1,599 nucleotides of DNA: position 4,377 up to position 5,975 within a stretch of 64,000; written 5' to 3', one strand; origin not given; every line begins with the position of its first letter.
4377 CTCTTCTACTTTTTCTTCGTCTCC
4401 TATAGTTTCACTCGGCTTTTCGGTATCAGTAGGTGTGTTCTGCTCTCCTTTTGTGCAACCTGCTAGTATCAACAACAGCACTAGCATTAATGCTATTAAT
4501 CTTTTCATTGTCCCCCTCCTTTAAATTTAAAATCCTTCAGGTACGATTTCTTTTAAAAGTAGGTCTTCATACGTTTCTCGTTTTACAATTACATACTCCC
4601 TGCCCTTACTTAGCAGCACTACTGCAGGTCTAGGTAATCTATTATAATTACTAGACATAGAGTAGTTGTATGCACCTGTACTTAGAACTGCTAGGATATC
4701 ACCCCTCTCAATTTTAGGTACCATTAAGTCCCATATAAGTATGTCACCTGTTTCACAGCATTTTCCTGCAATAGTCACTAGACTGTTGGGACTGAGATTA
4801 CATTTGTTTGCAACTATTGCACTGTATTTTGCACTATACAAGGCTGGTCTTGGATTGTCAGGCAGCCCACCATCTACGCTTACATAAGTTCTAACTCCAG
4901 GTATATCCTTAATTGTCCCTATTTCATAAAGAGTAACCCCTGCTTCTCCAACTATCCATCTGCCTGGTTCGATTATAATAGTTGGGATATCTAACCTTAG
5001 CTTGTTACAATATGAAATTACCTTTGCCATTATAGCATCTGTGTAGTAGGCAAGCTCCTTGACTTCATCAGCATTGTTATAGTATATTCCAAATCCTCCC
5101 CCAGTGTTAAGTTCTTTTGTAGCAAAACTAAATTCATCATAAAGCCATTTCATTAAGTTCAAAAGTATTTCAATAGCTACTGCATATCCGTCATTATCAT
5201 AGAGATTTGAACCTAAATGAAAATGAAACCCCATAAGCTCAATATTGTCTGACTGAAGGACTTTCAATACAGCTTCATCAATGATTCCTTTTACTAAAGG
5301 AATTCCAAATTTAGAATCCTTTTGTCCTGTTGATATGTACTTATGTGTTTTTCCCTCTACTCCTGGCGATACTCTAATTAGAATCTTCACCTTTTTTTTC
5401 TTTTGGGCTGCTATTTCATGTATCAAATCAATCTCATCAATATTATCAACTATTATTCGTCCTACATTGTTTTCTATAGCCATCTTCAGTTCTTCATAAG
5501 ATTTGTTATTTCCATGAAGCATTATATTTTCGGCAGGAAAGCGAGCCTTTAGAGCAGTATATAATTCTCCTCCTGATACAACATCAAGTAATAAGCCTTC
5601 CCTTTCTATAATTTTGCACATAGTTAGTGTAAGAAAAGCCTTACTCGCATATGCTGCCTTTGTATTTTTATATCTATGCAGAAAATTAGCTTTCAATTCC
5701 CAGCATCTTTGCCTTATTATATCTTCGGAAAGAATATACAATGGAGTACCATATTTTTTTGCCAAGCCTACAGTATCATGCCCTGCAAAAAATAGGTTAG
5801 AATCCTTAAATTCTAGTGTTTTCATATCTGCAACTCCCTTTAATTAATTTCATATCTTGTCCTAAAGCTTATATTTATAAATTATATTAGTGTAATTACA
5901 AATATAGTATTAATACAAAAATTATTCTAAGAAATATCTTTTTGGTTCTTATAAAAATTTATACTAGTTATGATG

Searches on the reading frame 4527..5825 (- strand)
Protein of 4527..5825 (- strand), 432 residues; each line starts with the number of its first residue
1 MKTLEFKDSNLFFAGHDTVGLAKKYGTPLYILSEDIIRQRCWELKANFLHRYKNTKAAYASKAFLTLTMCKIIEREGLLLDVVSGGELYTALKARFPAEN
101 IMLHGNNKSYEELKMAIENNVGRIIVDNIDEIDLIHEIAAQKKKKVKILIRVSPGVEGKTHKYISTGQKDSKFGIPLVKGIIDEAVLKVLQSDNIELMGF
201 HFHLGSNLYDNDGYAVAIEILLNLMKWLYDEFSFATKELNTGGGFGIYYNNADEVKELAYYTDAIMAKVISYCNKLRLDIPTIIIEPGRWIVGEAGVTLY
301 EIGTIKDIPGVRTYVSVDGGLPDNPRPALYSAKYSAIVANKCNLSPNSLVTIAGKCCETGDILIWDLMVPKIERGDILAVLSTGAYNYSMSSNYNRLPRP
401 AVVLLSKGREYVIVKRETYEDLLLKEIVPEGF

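Call 28: search_protein_families(library=pfam, proteins=[window:4527-5825:-], max_evalue=0.00001)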
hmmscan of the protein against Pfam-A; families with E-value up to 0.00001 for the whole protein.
window:4527-5825:- (432 aa): 2 families
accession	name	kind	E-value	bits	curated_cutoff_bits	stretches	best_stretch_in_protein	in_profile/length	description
PF02784.22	Orn_Arg_deC_N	-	2.6e-58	197.7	23.4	1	47-292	10-246/247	Pyridoxal-dependent decarboxylase, pyridoxal binding domain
PF00278.28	Orn_DAP_Arg_deC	-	2.3e-14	53.8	23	1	230-384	5-95/95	Pyridoxal-dependent decarboxylase, C-terminal sheet domain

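Call 57: find_homologous_proteins(query=window:4527-5825:-, max_evalue=1e-80)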
Query window:4527-5825:- (432 aa): 7995 proteins with E <= 1e-80 among 8000 candidates; the best 120 are listed.
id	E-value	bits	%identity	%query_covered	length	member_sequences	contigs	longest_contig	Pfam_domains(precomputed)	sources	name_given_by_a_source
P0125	2.7e-288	974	100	100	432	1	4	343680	PF02784.23,PF00278.29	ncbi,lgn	-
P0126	2.2e-255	865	88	100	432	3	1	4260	PF02784.23,PF00278.29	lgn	-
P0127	2.3e-245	832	84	100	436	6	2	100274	PF02784.23,PF00278.29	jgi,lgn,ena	-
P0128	3.4e-240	815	81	100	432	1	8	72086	PF02784.23,PF00278.29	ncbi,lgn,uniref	ncbi:diaminopimelate decarboxylase [Proteiniborus sp.]|uniref:diaminopimelate decarboxylase n=1 Tax=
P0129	1.3e-239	813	81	100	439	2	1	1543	PF02784.23,PF00278.29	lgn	-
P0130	3.5e-238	808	80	100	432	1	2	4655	PF02784.23,PF00278.29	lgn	-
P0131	1.1e-236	804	81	100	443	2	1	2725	PF02784.23,PF00278.29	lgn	-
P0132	3.7e-219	746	75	100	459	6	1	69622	PF02784.23,PF00278.29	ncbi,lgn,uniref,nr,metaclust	ncbi:diaminopimelate decarboxylase [Proteiniborus ethanoligenes]|uniref:Diaminopimelate decarboxylas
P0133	1.8e-218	743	75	100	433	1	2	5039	PF02784.23,PF00278.29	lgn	-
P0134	7.3e-217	738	74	100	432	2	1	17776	PF02784.23,PF00278.29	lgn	-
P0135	9.5e-201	685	71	97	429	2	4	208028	PF02784.23,PF00278.29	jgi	-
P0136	1.7e-200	684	69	99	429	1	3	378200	PF02784.23,PF00278.29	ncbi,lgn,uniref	ncbi:diaminopimelate decarboxylase [Brassicibacter mesophilus]|uniref:diaminopimelate decarboxylase 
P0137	2.6e-200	684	69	99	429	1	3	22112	PF02784.23,PF00278.29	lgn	-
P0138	3.2e-200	683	70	97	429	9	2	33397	PF02784.23,PF00278.29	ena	-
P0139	3.2e-200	683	70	99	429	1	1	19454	PF02784.23,PF00278.29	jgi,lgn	jgi:diaminopimelate decarboxylase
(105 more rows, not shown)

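Call 60: find_encoding_contigs(protein=P0125, flank=2000, max_places=10)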
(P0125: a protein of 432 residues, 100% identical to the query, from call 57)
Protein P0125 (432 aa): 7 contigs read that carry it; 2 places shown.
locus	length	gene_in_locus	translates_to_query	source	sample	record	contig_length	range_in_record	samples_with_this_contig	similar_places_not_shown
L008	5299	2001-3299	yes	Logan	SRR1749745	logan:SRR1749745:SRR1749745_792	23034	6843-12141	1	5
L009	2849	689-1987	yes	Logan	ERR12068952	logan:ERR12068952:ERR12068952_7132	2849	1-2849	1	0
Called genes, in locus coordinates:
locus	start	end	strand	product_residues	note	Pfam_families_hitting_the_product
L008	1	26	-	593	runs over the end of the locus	PF08439:Peptidase_M3_N, PF01432:Peptidase_M3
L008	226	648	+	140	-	PF09719:C_GCAxxG_C_C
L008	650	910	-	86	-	PF04071:zf-like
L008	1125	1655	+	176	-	PF08645:PNK3P, PF13419:HAD_2, PF00702:Hydrolase, PF13242:Hydrolase_like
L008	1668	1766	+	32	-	-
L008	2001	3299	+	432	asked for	PF02784:Orn_Arg_deC_N, PF00278:Orn_DAP_Arg_deC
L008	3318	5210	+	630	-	PF00496:SBP_bac_5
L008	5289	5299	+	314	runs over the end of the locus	PF19300:BPD_transp_1_N (weak), PF00528:BPD_transp_1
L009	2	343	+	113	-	?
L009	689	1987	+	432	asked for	PF02784:Orn_Arg_deC_N, PF00278:Orn_DAP_Arg_deC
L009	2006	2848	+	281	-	?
